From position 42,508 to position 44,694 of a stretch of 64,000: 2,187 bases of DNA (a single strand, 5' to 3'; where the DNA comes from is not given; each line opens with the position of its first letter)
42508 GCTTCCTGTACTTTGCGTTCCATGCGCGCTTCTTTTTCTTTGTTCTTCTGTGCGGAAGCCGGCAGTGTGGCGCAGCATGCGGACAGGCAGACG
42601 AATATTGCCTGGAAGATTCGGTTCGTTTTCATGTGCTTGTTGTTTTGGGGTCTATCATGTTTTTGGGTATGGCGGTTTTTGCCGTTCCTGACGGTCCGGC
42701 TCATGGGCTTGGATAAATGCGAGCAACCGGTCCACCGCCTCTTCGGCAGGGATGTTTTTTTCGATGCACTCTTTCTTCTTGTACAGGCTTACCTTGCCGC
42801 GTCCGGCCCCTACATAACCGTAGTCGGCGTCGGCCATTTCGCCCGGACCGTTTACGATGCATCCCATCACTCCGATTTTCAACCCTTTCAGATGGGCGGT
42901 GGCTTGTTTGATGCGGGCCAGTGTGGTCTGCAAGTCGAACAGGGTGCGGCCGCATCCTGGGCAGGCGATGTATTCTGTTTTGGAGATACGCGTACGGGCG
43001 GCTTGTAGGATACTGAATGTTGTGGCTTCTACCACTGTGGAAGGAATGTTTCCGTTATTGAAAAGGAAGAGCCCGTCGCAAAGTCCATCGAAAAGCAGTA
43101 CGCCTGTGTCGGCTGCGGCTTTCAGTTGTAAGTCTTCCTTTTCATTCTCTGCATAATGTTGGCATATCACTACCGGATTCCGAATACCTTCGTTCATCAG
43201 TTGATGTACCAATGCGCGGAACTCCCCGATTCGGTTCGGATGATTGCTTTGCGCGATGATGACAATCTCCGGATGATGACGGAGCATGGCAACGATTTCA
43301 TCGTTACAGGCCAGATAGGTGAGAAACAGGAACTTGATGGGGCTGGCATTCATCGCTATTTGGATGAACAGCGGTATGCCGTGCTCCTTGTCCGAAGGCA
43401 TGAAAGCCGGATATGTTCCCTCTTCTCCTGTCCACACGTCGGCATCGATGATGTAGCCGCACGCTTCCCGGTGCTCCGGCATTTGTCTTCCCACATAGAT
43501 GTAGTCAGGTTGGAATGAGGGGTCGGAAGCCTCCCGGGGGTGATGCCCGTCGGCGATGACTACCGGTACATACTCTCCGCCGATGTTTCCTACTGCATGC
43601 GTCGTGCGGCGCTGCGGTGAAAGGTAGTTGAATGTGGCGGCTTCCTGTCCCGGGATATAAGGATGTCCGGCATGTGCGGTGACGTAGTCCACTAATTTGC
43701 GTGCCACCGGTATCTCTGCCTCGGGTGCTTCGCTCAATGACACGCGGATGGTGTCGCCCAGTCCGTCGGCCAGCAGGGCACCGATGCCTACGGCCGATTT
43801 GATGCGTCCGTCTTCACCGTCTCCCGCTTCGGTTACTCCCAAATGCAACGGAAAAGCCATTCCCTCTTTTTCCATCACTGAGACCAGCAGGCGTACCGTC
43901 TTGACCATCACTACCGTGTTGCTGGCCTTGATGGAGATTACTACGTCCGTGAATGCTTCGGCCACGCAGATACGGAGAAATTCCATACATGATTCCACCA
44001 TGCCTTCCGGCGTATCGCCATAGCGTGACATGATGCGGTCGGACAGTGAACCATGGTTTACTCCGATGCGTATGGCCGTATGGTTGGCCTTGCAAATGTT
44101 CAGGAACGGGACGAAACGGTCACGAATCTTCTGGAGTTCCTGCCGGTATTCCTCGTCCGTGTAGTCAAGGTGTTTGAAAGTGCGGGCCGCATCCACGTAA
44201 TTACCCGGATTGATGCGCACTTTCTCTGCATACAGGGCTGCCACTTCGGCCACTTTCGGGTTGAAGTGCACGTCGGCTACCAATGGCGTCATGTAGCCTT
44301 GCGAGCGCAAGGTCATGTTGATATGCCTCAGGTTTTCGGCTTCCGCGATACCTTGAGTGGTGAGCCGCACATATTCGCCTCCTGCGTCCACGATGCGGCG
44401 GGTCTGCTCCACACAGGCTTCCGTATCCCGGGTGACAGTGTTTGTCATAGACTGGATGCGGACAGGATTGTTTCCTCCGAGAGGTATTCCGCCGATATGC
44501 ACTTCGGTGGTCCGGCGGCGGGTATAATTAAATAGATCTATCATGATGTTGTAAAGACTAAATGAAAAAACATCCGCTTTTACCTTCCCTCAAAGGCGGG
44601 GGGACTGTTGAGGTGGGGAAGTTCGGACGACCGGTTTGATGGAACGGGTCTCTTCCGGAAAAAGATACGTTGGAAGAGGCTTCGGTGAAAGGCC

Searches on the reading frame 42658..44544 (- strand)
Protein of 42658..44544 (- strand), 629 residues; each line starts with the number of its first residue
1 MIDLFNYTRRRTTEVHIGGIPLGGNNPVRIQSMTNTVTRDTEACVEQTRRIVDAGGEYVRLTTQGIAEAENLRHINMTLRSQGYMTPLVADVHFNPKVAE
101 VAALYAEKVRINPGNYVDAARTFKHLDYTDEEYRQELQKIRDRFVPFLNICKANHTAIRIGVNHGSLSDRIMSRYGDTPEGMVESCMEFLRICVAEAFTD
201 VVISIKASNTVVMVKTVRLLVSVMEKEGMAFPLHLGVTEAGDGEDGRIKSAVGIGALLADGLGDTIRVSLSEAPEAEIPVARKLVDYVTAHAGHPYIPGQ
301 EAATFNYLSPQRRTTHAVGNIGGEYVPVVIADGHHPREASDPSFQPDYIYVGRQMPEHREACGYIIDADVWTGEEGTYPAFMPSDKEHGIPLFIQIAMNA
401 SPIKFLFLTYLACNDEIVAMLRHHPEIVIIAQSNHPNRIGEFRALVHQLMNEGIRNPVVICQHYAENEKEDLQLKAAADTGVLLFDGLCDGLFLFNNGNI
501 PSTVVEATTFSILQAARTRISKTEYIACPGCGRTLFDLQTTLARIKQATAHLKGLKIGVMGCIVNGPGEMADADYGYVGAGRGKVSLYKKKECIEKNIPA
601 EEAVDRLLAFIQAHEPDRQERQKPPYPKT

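Call 72: find_homologous_proteins(query=window:42658-44544:-, max_evalue=1e-100)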
Query window:42658-44544:- (629 aa): 7999 proteins with E <= 1e-100 among 8000 candidates; the best 120 are listed.
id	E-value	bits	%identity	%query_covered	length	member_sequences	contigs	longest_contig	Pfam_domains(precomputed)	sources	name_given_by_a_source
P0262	0.0e+0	1322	94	97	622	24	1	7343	PF04551.20,PF26540.1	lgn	-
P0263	0.0e+0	1264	89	97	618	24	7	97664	PF04551.20,PF26540.1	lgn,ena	-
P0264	0.0e+0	1241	73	91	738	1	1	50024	PF04551.20,PF26540.1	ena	-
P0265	0.0e+0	1213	84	99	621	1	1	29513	PF04551.20,PF26540.1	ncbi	-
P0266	0.0e+0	1210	85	97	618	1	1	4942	PF04551.20,PF26540.1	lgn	-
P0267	0.0e+0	1157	84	94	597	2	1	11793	PF04551.20,PF26540.1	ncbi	-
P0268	0.0e+0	1151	81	99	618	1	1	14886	PF04551.20,PF26540.1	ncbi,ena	-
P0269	0.0e+0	1151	81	99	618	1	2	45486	PF04551.20,PF26540.1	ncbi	-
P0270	0.0e+0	1150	80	99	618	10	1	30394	PF04551.20,PF26540.1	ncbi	-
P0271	0.0e+0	1146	80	99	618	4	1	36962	PF04551.20,PF26540.1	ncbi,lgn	-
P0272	0.0e+0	1142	80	99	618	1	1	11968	PF04551.20,PF26540.1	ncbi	-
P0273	0.0e+0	1131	80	97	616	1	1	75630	PF04551.20,PF26540.1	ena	-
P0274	0.0e+0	1130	80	97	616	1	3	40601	PF04551.20,PF26540.1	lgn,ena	-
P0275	0.0e+0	1129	80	97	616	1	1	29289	PF04551.20,PF26540.1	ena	-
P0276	0.0e+0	1129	80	97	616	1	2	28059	PF04551.20,PF26540.1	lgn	-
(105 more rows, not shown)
